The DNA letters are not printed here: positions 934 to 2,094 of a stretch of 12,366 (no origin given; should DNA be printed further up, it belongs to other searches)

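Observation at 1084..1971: AT-rich I-TevI/Seg-like GIY-YIG homing endonuclease gene inserted directly after the sheath genes, insulated by a terminator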

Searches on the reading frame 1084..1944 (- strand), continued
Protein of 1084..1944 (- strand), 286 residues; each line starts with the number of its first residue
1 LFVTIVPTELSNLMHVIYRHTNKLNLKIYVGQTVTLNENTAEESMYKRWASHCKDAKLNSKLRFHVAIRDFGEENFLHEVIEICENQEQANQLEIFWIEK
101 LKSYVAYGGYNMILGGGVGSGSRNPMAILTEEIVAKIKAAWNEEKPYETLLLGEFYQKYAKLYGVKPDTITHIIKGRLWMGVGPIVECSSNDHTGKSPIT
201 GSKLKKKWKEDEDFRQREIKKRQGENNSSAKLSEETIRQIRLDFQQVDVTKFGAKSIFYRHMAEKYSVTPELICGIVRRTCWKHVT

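Call 30: find_homologous_proteins(query=A1, max_evalue=0.00001)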
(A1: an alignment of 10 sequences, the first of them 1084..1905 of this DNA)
Query A1 (10 sequences) (273 aa, profile of the alignment): 2228 proteins with E <= 0.00001 among 8000 candidates; the best 120 are listed.
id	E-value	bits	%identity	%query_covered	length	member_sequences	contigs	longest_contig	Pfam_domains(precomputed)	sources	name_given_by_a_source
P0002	3.0e-113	396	100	34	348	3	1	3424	PF07453.20,PF22083.3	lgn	-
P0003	5.6e-111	389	86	33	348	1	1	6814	PF07453.20,PF22083.3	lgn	-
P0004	5.8e-96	339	38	37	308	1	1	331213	PF01541.31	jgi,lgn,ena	-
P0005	6.8e-85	303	35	37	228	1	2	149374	PF01541.31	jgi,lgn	-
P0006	8.2e-70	254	34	37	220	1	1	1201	PF01541.31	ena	-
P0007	1.2e-64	237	37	38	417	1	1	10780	PF01541.31,PF07453.20,PF22083.3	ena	-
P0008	1.2e-63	234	36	37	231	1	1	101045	PF01541.31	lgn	-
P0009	1.5e-63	233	32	37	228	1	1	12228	PF01541.31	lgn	-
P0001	7.2e-63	231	100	100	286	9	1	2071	PF01541.31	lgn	-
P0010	5.8e-62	228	29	60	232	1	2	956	PF01541.31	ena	-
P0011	4.0e-61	225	39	38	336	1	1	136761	PF01541.31,PF07453.20,PF22083.3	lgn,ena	-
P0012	4.3e-61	225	34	38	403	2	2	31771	PF01541.31,PF07453.20,PF22083.3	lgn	-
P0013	3.1e-60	222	34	37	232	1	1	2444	PF01541.31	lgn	-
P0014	1.1e-56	211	39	40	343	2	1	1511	PF01541.31,PF07453.20,PF22083.3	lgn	-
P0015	4.1e-56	209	38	38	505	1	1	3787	PF01541.31,PF07453.20,PF22083.3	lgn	-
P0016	1.2e-52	197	37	59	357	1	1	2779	PF01541.31,PF07453.20,PF22083.3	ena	-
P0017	3.9e-51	192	32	59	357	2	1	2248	PF01541.31,PF07453.20,PF22083.3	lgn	-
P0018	8.9e-50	188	33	37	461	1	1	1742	PF01541.31,PF07453.20,PF22083.3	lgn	-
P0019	1.3e-49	188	39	38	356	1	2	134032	PF01541.31,PF07453.20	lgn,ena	-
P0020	1.4e-47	181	36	37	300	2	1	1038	PF07460.17,PF01541.31,PF07453.20,PF22083.3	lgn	-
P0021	1.9e-46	177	41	29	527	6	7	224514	PF01541.31,PF07453.20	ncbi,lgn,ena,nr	ncbi:MAG: GIY-YIG nuclease family protein [Alphaproteobacteria bacterium]|nr:GIY-YIG nuclease family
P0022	2.6e-45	173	34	37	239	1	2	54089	PF07460.17,PF01541.31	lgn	-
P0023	2.6e-45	173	29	68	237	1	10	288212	PF01541.31,PF07453.20,PF22083.3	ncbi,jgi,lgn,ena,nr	ncbi:GIY-YIG nuclease family protein [Candidatus Bathyarchaeota archaeon]|jgi:hypothetical protein|n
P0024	3.7e-45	173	34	39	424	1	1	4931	PF01541.31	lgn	-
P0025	5.8e-45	172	40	34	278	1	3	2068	PF01541.31,PF07453.20,PF22083.3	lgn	-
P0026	1.0e-44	171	32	38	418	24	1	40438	PF01541.31,PF07453.20,PF22083.3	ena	-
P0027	1.2e-44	171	32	38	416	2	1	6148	PF01541.31,PF07453.20,PF22083.3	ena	-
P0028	2.8e-44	170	40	38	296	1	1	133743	PF07460.17,PF01541.31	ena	-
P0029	3.6e-43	166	33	43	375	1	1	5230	PF01541.31,PF07453.20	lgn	-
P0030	7.4e-43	165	-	-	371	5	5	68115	PF01541.31,PF07453.20,PF22083.3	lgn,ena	-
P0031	1.6e-42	164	36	43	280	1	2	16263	PF07460.17,PF01541.31,PF22083.3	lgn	-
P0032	2.2e-42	164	28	99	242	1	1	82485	PF07460.17,PF01541.31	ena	-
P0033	3.5e-42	163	39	41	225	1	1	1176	PF01541.31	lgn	-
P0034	3.8e-42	163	32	38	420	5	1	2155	PF01541.31,PF07453.20,PF22083.3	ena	-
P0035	8.5e-42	162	41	41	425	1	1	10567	PF01541.31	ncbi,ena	-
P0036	1.3e-41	161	39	37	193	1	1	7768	PF07460.17,PF01541.31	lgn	-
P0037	1.5e-41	161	40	38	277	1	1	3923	PF01541.31,PF07453.20,PF22083.3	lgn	-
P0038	1.8e-41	161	40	42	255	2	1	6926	PF01541.31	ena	-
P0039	3.6e-41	160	39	38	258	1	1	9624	PF07460.17,PF01541.31,PF07453.20,PF22083.3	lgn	-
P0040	4.0e-41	160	36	46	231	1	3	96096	PF07460.17,PF01541.31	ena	-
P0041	4.4e-41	160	35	41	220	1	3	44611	PF01541.31,PF07453.20,PF22083.3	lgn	-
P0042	6.7e-41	159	39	42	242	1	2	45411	PF01541.31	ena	-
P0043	8.7e-41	159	40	42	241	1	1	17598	PF01541.31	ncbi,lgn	-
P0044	1.0e-40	158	33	41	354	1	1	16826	PF01541.31,PF22083.3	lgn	-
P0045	1.7e-40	158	43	38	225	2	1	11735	PF01541.31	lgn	-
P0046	4.1e-40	156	39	37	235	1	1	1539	PF01541.31,PF22083.3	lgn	-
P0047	4.2e-40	156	31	37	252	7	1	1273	PF01541.31,PF07453.20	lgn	-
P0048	5.1e-40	156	40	37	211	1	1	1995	PF01541.31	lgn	-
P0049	5.1e-40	156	39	46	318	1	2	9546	PF07460.17,PF12844.14,PF01381.29,PF01541.31,PF08667.17,PF13560.13,PF13443.13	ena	-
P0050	5.9e-40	156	32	47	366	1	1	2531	PF01541.31,PF07453.20,PF22083.3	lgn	-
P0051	6.8e-40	156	39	48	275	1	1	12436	PF01541.31,PF07453.20,PF19835.7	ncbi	-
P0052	7.2e-40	156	38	47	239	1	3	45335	PF07460.17,PF01541.31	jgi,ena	-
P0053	1.8e-39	154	39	42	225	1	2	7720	PF01541.31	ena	-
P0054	1.8e-39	154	37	37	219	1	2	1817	PF01541.31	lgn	-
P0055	1.9e-39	154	34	40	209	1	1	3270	PF07460.17,PF01541.31,PF22083.3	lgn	-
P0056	1.9e-39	154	37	42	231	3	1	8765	PF01541.31,PF22083.3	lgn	-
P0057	2.0e-39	154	34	46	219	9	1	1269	PF07460.17,PF01541.31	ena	-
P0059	3.0e-39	154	44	37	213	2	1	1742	PF07460.17,PF01541.31,PF22083.3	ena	-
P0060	3.0e-39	154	37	38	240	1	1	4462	PF01541.31,PF07453.20,PF22083.3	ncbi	-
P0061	4.0e-39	153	34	37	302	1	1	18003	PF01541.31,PF22083.3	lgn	-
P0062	6.2e-39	152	42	38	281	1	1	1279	PF07460.17,PF01541.31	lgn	-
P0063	6.9e-39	152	33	46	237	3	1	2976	PF07460.17,PF01541.31,PF22083.3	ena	-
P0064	7.9e-39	152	45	39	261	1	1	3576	PF01541.31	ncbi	-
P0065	1.1e-38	152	42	37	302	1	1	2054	PF01541.31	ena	-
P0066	1.3e-38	151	38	46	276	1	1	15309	PF07460.17,PF01541.31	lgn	-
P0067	1.5e-38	151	36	38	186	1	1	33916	PF01541.31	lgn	-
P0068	1.6e-38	151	43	32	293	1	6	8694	PF07460.17,PF01541.31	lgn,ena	-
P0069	1.8e-38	151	27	59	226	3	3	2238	PF07460.17,PF01541.31,PF22083.3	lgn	-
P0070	2.1e-38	151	34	35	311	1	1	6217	PF01541.31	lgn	-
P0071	2.2e-38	151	37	41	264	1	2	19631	PF07460.17,PF01541.31,PF19835.7,PF22083.3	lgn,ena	-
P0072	2.3e-38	151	42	37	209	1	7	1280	PF01541.31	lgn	-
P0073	2.7e-38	150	37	37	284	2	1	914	PF17830.7,PF01541.31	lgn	-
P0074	2.7e-38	150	36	37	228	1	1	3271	PF07460.17,PF01541.31,PF19835.7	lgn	-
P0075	2.9e-38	150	30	60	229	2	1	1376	PF01541.31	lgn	-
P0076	4.4e-38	150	40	38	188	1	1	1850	PF01541.31,PF19835.7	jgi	jgi:group I intron endonuclease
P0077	4.7e-38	150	31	59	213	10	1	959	PF07460.17,PF01541.31,PF22083.3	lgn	-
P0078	5.2e-38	149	33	49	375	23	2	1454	PF01541.31,PF07453.20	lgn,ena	-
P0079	5.2e-38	149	38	38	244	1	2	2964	PF07460.17,PF01541.31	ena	-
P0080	6.1e-38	149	38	32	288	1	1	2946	PF07460.17,PF01541.31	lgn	-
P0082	7.4e-38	149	41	41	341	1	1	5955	PF01541.31,PF07453.20,PF22083.3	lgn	-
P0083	7.5e-38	149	31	37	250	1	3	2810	PF01541.31,PF22083.3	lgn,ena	-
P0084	7.6e-38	149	39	37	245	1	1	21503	PF01541.31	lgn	-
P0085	7.9e-38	149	39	45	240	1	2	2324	PF07460.17,PF01541.31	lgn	-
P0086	1.1e-37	148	33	38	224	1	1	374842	PF01541.31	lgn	-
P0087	1.1e-37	148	36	41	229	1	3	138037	PF07460.17,PF01541.31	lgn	-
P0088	1.1e-37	148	38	45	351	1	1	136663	PF01541.31,PF07453.20,PF22083.3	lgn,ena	-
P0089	1.2e-37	148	30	58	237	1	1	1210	PF07460.17,PF01541.31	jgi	jgi:group I intron endonuclease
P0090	1.3e-37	148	33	38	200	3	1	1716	PF07460.17,PF09047.16,PF01541.31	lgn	-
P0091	1.6e-37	148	34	39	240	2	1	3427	PF07460.17,PF01541.31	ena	-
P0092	1.6e-37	148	39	44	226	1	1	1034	PF01541.31,PF22083.3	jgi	jgi:group I intron endonuclease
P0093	1.8e-37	148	30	45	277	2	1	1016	PF07460.17,PF01541.31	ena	-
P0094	1.9e-37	148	39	39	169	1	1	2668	PF01541.31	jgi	jgi:group I intron endonuclease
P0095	2.0e-37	148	38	37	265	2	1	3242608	PF07460.17,PF01541.31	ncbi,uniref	ncbi:NUMOD3 domain-containing DNA-binding protein [Clostridium tyrobutyricum]|uniref:NUMOD3 domain-c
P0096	2.1e-37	147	36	45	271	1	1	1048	PF07460.17,PF01541.31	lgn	-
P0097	2.2e-37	147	35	45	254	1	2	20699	PF01541.31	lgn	-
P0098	2.9e-37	147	29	65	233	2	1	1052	PF01541.31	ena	-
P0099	3.2e-37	147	35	37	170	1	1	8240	PF07460.17,PF01541.31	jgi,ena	jgi:group I intron endonuclease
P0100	4.0e-37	147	40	40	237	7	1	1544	PF01541.31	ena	-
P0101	4.6e-37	146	39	38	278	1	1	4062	PF01541.31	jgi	-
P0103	6.8e-37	146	44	37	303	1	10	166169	PF01541.31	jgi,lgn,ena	jgi:group I intron endonuclease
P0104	9.7e-37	145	45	38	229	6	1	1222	PF07460.17,PF01541.31,PF07453.20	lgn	-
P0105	1.2e-36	145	38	33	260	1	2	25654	PF01541.31,PF22083.3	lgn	-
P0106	1.2e-36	145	33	39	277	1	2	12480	PF07460.17,PF01541.31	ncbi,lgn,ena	-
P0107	1.3e-36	145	42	41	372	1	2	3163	PF07460.17,PF01541.31,PF08667.17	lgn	-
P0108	1.4e-36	145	36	48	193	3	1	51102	PF07460.17,PF01541.31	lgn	-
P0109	1.5e-36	145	34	37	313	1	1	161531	PF07460.17,PF01541.31,PF22083.3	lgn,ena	-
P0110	1.6e-36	145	28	83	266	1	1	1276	PF07460.17,PF01541.31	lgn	-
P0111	2.0e-36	144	32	59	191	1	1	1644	PF01541.31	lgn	-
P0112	2.3e-36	144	30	48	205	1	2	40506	PF07460.17,PF01541.31,PF22083.3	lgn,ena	-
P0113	2.5e-36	144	38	48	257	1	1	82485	PF07460.17,PF01381.29,PF01541.31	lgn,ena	-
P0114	2.7e-36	144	33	48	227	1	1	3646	PF01541.31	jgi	jgi:group I intron endonuclease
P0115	2.9e-36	144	35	45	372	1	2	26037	PF01541.31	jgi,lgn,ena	-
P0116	3.0e-36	144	32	59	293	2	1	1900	PF01541.31,PF22083.3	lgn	-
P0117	4.3e-36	143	41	38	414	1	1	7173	PF07460.17,PF12844.14,PF20432.5,PF01381.29,PF01541.31,PF08667.17,PF13560.13,PF13443.13,PF05339.17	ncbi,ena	-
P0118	4.6e-36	143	35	45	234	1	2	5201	PF01541.31,PF07453.20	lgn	-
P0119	5.0e-36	143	33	39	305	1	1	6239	PF01541.31,PF22083.3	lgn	-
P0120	5.2e-36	143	36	35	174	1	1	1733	PF01541.31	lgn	-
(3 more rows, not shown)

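Call 39: predict_structure(alignment_id=A2)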
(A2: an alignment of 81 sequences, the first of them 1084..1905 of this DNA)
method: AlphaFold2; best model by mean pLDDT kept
length: 273 residues; sequences in the alignment: 81
mean_pLDDT: 80.5   pTM: 0.50
mean pLDDT of the five models: 80.5, 80.2, 79.4, 79.2, 79.0
residues with pLDDT >= 90: 127; 70-90: 79; 50-70: 30; < 50: 37
segments of 3 or more residues with pLDDT < 50: 107-114, 167-186, 212-216, 270-273
pLDDT, mean of each block of 10 residues (from residue 1): 98 98 94 97 97 98 98 95 97 95 60 61 86 71 87 85 60 37 47 67 72 60 91 78 88 93 77 39
secondary structure, 60 per line:
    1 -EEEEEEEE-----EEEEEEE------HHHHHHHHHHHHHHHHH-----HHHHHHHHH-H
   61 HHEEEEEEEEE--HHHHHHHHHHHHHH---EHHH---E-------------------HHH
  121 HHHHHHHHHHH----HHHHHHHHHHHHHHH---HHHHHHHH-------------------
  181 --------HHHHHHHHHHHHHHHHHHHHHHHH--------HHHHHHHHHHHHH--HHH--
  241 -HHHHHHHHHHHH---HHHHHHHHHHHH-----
elements in order: E2-9 E15-21 H28-44 H50-58 E63-71 H74-87 H118-131 H136-150 H154-161 H189-212 H221-233 H242-253 H257-268

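Call 41: search_protein_representatives(protein=window:1084-1905:-)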
Query: 273 residues. Proteins with E-value up to 0.001 (for the whole library): 14262; up to 1e-10: 391; up to 1e-30: 6. The best 150 are listed.
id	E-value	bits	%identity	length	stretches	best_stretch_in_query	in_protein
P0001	2.7e-183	624.1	100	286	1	1-273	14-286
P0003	2.4e-68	247.2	63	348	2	163-272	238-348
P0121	1.1e-62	228.6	46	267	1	1-271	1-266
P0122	1.1e-49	186.0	40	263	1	1-272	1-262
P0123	1.3e-46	175.9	40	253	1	14-269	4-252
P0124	3.1e-44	168.1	40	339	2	98-272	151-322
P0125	2.0e-27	113.0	41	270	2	1-104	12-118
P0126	1.6e-21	93.6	35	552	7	3-168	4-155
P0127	1.5e-20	90.5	50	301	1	3-108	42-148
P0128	2.3e-20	89.8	49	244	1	1-104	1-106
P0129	7.1e-20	88.2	29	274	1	2-272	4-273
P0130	1.0e-19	87.8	38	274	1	1-168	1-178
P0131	2.1e-18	83.4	50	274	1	3-111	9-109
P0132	3.3e-18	82.8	45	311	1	1-107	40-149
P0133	7.8e-18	81.6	51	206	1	3-105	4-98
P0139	1.7e-16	77.2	36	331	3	192-272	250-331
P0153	3.3e-15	73.0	43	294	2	195-272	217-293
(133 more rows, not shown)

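Call 42: search_protein_families(library=pfam, proteins=[P0121, P0122, P0123, P0124, P0139, P0153, P0129, P0126], max_evalue=0.001)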
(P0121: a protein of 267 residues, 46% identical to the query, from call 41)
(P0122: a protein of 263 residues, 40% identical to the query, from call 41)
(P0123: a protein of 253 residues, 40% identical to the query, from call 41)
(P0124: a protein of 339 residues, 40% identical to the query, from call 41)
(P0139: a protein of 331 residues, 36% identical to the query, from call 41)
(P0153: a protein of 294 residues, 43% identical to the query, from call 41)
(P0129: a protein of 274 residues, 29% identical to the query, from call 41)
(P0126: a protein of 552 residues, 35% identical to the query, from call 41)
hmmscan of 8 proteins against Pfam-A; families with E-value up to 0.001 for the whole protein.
P0121 (267 aa): 1 family
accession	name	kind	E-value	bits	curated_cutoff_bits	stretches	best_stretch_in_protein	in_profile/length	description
PF01541.30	GIY-YIG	-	7.1e-09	36.3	22.6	1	2-95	2-77/78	GIY-YIG catalytic domain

P0122 (263 aa): 1 family
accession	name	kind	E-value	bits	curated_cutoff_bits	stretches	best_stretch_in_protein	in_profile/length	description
PF01541.30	GIY-YIG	-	3.9e-08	33.9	22.6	1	2-86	2-75/78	GIY-YIG catalytic domain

P0123 (253 aa): 1 family
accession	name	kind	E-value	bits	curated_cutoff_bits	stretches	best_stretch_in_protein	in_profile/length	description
PF01541.30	GIY-YIG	-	0.00043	21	22.6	1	6-84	16-78/78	GIY-YIG catalytic domain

P0124 (339 aa): 0 families

P0139 (331 aa): 2 families
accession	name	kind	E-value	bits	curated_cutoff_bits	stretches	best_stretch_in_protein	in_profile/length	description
PF01541.30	GIY-YIG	-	8.6e-12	45.6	22.6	1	4-79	3-68/78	GIY-YIG catalytic domain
PF19835.5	SegE_GIY-YIG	-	0.00034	21.3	25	1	3-79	18-100/123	Putative endonuclease segE, GIY-YIG domain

P0153 (294 aa): 1 family
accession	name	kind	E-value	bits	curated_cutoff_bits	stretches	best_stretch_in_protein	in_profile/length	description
PF22083.2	I-HmuI_NUMOD-like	-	5.8e-06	26.2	27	1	150-185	10-44/46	DNA endonuclease I-HmuI-like, NUMOD-like domain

P0129 (274 aa): 1 family
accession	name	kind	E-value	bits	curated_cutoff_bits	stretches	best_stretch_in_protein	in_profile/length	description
PF01541.30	GIY-YIG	-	1.4e-05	25.7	22.6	1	5-100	3-78/78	GIY-YIG catalytic domain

P0126 (552 aa): 14 families
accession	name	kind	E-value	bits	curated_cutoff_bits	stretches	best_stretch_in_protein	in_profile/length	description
PF12824.13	MRP-L20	-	5.2e-14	53.2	30.4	0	242-292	77-129/164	Mitochondrial ribosomal protein subunit L20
PF01381.28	HTH_3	-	7.7e-13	48.7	23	0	386-419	1-34/55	Helix-turn-helix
PF01541.30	GIY-YIG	-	2.8e-11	44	22.6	1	3-84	2-74/78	GIY-YIG catalytic domain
PF02796.21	HTH_7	-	1.6e-10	41.3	23.8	0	312-343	4-34/45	Helix-turn-helix domain of resolvase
PF01047.28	MarR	-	2.6e-09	37.3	24.6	0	378-415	1-38/59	MarR family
PF08279.18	HTH_11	-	4.3e-09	36.6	25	0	124-144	11-32/55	HTH domain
PF08765.17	Mor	-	1e-08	35.5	24.9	0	381-422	60-99/107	Mor transcription activator family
PF04297.20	UPF0122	-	1.5e-08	35.2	22.7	0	378-416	18-55/101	Putative helix-turn-helix protein, YlxM / p13 like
PF04545.22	Sigma70_r4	-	1.7e-08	34.3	24.1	0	441-480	4-42/50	Sigma-70, region 4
PF12802.13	MarR_2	-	4.6e-07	30.3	27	0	391-416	16-42/61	MarR family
PF13412.12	HTH_24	-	2.1e-06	27.6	21.9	0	124-149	14-39/48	Winged helix-turn-helix DNA-binding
PF13560.12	HTH_31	-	6.8e-06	26.7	27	0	257-282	4-29/64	Helix-turn-helix domain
PF13744.12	HTH_37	-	1.5e-05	25.2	27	0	446-481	19-54/80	Helix-turn-helix domain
PF13443.12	HTH_26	-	9.1e-05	23.1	22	0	324-354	4-34/63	Cro/C1-type HTH DNA-binding domain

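Call 43: fold_search(model_id=the predicted structure, library=pdb)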
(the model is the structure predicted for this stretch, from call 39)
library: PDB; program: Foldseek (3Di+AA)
matches with E <= 10: 277; with E <= 0.001: 2
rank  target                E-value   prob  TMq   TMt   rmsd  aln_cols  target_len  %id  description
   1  1ln0_B                1.8e-04  1.00  0.29  0.79   2.2       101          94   27  Structure of the Catalytic Domain of Homing Endonuclease I-TevI (released 2002-10-30)
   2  1ln0_A                2.5e-04  1.00  0.29  0.81   2.3       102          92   26  Structure of the Catalytic Domain of Homing Endonuclease I-TevI (released 2002-10-30)
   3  8dq0_C                5.3e-02  0.15  0.12  0.13  16.6       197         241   10  Quorum-sensing receptor RhlR bound to PqsE (released 2022-12-07)
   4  8dq0_D                5.6e-02  0.13  0.11  0.13  16.9       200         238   14  Quorum-sensing receptor RhlR bound to PqsE (released 2022-12-07)
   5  9a7s_A                1.6e-01  0.13  0.15  0.16  20.1       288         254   12  Integrative model of RPSD-RPOB by crosslinking MS and deep learning (released 2024-09-18)
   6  6edt_F                2.2e-01  0.28  0.13  0.11  13.6       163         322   18  Mycobacterium tuberculosis RNAP open promoter complex with RbpA/CarD and AP3 promoter (released 2018-11-21)
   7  9e85_F                2.2e-01  0.21  0.13  0.12  14.3       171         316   13  De Novo Mycobacterium tuberculosis transcription initiation promoter complex with 6-mer RNA and closed Beta' clamp (RN (released 2025-10-01)
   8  9e7y_F                2.3e-01  0.30  0.14  0.13  13.0       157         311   19  De Novo Mycobacterium tuberculosis transcription initiation promoter complex with 7-mer RNA and disordered Beta' Lid e (released 2025-10-01)
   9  9a58_A                2.3e-01  0.20  0.12  0.10  15.3       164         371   15  Integrative model of SIGA-RPOC by crosslinking MS and deep learning (released 2024-09-18)
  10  8r3m_F                2.3e-01  0.16  0.15  0.14  14.6       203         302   18  Mycobacterium smegnatis RNA polymerase transcription initiation complex with SigmaA, RbpA, HelD N-terminal, CO and PCh (released 2024-10-02)
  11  6e8c_A                2.5e-01  0.33  0.15  0.29  18.0       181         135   13  Crystal structure of the double homeodomain of DUX4 in complex with DNA (released 2018-12-26)
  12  7p5x_AF               2.6e-01  0.12  0.13  0.11  16.9       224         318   14  Mycobacterial RNAP with transcriptional activator PafBC (released 2021-12-22)
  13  7r3g_A                2.6e-01  0.10  0.13  0.14  14.9       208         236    9  PROSS optimitzed variant of RhlR (75 mutations) in complex with the synthetic antagonist mBTL (released 2022-12-14)
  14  6vvt_F                2.8e-01  0.20  0.13  0.11  13.7       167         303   14  Crystal structure of a Mycobacterium smegmatis transcription initiation complex with Rifampicin-resistant RNA polymera (released 2020-10-21)
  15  6dcf_F                3.6e-01  0.21  0.13  0.12  13.9       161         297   19  Crystal structure of a Mycobacterium smegmatis transcription initiation complex with Rifampicin-resistant RNA polymera (released 2018-09-05)
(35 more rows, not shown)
